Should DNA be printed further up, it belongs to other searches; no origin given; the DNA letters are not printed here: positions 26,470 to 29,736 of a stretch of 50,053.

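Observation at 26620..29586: Sigma-54 enhancer-binding protein continues, without a stop, through a hydrophobic segment into a complete GH32 domain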

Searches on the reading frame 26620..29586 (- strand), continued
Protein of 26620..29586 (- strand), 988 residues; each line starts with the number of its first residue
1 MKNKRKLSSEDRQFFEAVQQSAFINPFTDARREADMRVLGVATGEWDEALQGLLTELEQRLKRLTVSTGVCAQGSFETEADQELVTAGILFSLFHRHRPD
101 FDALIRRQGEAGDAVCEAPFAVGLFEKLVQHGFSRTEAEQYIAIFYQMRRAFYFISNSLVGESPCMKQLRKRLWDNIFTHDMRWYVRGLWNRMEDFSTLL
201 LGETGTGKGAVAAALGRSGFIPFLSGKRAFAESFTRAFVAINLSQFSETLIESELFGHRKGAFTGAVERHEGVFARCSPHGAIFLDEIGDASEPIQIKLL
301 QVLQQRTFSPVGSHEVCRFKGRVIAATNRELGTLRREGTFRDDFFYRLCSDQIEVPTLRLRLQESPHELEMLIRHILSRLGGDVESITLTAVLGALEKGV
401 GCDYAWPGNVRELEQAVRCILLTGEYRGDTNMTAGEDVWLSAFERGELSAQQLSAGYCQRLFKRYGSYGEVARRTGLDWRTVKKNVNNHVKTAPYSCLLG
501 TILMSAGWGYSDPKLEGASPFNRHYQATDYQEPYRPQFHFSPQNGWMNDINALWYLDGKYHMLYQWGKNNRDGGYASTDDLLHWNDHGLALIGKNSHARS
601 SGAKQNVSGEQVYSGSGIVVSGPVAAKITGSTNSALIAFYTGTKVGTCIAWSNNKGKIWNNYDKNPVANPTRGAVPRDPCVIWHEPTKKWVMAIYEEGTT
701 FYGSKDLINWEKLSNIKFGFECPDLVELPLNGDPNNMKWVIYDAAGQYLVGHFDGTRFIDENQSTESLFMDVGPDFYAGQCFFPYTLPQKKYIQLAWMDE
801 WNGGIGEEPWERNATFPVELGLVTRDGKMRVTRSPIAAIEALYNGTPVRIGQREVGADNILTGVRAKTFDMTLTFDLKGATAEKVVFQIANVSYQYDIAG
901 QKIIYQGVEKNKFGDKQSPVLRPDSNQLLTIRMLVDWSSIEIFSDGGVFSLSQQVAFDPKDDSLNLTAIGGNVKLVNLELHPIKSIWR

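Call 25: find_encoding_contigs(protein=P0253, flank=7000, max_places=4)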
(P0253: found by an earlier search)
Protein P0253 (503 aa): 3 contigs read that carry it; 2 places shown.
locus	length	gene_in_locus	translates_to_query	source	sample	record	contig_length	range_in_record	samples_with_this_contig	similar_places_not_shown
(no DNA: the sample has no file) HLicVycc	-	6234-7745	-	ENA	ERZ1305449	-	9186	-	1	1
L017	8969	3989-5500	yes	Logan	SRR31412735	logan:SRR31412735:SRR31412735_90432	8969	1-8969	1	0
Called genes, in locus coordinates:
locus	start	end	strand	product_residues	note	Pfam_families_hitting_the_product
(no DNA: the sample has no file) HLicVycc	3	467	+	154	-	?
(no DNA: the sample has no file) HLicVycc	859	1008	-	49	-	-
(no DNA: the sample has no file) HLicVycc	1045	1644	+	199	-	-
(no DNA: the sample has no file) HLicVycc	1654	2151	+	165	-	-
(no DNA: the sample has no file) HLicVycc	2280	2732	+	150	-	-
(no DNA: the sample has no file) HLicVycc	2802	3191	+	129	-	-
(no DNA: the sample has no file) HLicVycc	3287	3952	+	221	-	-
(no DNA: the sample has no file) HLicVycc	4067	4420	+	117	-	-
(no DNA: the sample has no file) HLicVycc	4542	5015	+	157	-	-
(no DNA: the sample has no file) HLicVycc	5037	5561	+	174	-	PF08327:AHSA1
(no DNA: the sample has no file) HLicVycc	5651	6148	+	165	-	-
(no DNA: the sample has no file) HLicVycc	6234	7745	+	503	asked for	PF00251:Glyco_hydro_32N, PF22847:Glyco_hydro_43_rel (faint), PF08244:Glyco_hydro_32C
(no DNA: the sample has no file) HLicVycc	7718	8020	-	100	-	-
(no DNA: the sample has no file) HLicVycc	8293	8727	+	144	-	-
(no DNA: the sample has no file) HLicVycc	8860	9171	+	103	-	PF00583:Acetyltransf_1, PF13508:Acetyltransf_7 (weak)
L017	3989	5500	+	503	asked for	PF00251:Glyco_hydro_32N, PF22847:Glyco_hydro_43_rel (faint), PF08244:Glyco_hydro_32C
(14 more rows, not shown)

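Call 31: find_related_loci(query=P0251, collection=genome_contigs, flank=5000)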
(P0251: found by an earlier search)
Query P0251 (489 aa) in genome_contigs; peptide patterns used: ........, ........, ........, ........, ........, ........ (x = any residue, [..] = any of these).
236 stretches matched a pattern; 51 encode a relative of the query (tblastn E <= 1e-3); 49 distinct loci.
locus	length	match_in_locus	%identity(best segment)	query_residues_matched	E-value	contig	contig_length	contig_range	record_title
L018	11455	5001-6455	80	1-486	0e+0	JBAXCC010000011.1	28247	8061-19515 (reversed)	MAG: bacterium isolate ELA183 MAG183_11, whole genome shotgun sequence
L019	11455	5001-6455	79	1-486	0e+0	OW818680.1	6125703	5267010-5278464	metagenome genome assembly, chromosome: 1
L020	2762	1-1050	100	140-489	0e+0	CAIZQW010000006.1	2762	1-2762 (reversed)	uncultured bacterium isolate Loc090721-8-6m_bin-0330 genome assembly, contig: bin-0330:006/466, whole genome shotgun seq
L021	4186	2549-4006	69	1-487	0e+0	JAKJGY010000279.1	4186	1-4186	MAG: Verrucomicrobia bacterium isolate UR.bin231 UR_contig_75734, whole genome shotgun sequence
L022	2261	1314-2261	99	1-316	0e+0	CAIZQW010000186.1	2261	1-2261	uncultured bacterium isolate Loc090721-8-6m_bin-0330 genome assembly, contig: bin-0330:186/466, whole genome shotgun seq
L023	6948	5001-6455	65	1-486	0e+0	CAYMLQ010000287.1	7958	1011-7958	MAG TPA_asm: uncultured Lentisphaeraceae bacterium isolate SRP272421_co3_474 genome assembly, contig: NODE_30616_length_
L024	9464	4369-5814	63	1-487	0e+0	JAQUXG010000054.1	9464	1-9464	MAG: Kiritimatiellales bacterium isolate STD2_208 NODE_29036_length_9464_cov_3.063404_Sandtown_D2, whole genome shotgun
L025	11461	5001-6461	62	1-486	0e+0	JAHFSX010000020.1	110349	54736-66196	MAG: Verrucomicrobia bacterium isolate nzgw607 NODE_101_length_110350_cov_6.902458, whole genome shotgun sequence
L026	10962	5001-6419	62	12-486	0e+0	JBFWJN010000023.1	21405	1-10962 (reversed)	MAG: Kiritimatiellales bacterium isolate CA_2019_NHSR_2 NODE_5553_length_21405_cov_3.904690_NHSR, whole genome shotgun s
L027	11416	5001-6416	60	13-487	0e+0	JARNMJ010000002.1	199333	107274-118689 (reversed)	Pontiellaceae bacterium B12219 scaffold_2_length=199334, whole genome shotgun sequence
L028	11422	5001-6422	59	11-487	0e+0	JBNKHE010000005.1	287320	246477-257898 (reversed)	MAG: Pontiella sp. isolate E1E2.bin.11.permissive NODE_5_length_287320_cov_8.423488, whole genome shotgun sequence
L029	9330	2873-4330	65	1-486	0e+0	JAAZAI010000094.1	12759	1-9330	MAG: Lentisphaerae bacterium isolate AS06rmzACSIP_410 77500_AS06, whole genome shotgun sequence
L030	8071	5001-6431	61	11-486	0e+0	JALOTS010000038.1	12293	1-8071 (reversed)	MAG: Pontiellaceae bacterium isolate Prado239 scaffold_9535, whole genome shotgun sequence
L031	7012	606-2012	62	14-486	0e+0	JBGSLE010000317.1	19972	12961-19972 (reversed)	MAG: Pontiella sp. isolate JTS-AC199 k141_3205107, whole genome shotgun sequence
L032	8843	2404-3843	60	11-486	2e-180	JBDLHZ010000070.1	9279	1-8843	MAG: Verrucomicrobiota bacterium isolate MAG007 MAG007_70, whole genome shotgun sequence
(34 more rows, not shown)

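Call 33: search_protein_families(library=pfam, proteins=[P0251], max_evalue=10)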
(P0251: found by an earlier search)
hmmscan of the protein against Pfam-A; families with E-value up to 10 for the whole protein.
P0251 (489 aa): 6 families
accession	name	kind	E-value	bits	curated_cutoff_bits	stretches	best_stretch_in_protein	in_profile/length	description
PF00158.32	Sigma54_activat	-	6e-42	143.6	20.2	1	194-353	21-167/168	Sigma-54 interaction domain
PF07728.20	AAA_5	-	2.2e-08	34.6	22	1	225-329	10-123/139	AAA domain (dynein-related subfamily)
PF07724.20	AAA_2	-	4e-05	24.1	27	1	197-304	5-100/166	AAA domain (Cdc48 subfamily)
PF25601.1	AAA_lid_14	-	5.3e-05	23.4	27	1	369-422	7-58/87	AAA+ ATPase lid domain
PF14532.12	Sigma54_activ_2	-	0.0013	19.4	25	1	280-358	70-138/138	Sigma-54 interaction domain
PF00004.35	AAA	-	0.034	15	21.2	1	199-329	2-110/131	ATPase family associated with various cellular activities (AAA)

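Call 36: search_solved_structures(query=P0251, max_evalue=1e-20, show_alignments=1)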
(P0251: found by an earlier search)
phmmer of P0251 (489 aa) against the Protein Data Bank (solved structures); distinct sequences matched with E-value up to 1e-20: 33.
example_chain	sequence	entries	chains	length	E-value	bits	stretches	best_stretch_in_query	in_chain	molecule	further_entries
1ojl_A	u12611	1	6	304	5.4e-39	137.3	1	195-438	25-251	TRANSCRIPTIONAL REGULATORY PROTEIN ZRAR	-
9qq6_C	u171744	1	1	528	6.1e-39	137.1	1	190-417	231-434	Nif-specific regulatory protein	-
6jdi_A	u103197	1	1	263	1.1e-37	133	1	194-422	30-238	Nitrogen assimilation regulatory protein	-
7ejw_C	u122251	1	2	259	5.1e-37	130.8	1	194-422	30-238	Transcriptional regulator FleQ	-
5exp_A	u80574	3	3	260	5.1e-37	130.8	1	194-422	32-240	Transcriptional regulator FleQ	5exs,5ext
6j7e_A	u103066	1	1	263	5.3e-37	130.7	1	194-422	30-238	Nitrogen assimilation regulatory protein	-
5exx_A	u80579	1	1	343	1.1e-36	129.7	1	194-422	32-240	Transcriptional regulator FleQ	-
6jdl_A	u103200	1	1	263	1.4e-36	129.3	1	194-422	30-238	Nitrogen assimilation regulatory protein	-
8pb9_D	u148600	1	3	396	1.6e-36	129.1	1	194-421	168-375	Transcriptional regulator FleQ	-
8p53_C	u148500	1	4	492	2.5e-36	128.5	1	194-422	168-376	Transcriptional regulator FleQ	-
26jl_A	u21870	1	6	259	1.6e-35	125.9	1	195-421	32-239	Flagellar regulatory protein A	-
6iy8_A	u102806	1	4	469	4.9e-34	121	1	196-423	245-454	Positive regulator CapR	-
1ny6_A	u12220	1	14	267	2.3e-32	115.4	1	201-421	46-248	transcriptional regulator (NtrC family)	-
4ly6_A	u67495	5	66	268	2.4e-32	115.4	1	201-421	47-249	Transcriptional regulator (NtrC family)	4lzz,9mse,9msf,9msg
1ny5_A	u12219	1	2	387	6.3e-32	114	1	201-421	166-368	transcriptional regulator (NtrC family)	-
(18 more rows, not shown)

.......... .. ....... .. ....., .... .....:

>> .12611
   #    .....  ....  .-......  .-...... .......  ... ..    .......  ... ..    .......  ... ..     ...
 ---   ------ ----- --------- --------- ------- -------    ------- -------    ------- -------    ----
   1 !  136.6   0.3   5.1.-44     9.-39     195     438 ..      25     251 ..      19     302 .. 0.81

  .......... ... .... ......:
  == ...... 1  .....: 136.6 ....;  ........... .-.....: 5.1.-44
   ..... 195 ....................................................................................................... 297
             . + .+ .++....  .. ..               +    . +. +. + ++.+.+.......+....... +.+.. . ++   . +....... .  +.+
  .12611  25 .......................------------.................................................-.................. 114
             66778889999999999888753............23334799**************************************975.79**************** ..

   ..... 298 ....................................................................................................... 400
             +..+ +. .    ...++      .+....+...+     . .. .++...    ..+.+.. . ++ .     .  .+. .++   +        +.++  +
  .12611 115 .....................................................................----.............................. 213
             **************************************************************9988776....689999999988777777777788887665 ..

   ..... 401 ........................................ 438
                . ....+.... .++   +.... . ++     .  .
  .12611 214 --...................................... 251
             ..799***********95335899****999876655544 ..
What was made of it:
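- On Sigma-54 enhancer-binding protein (bEBP): PDB phmmer hit to ZraR at 5e-39 (call 36).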
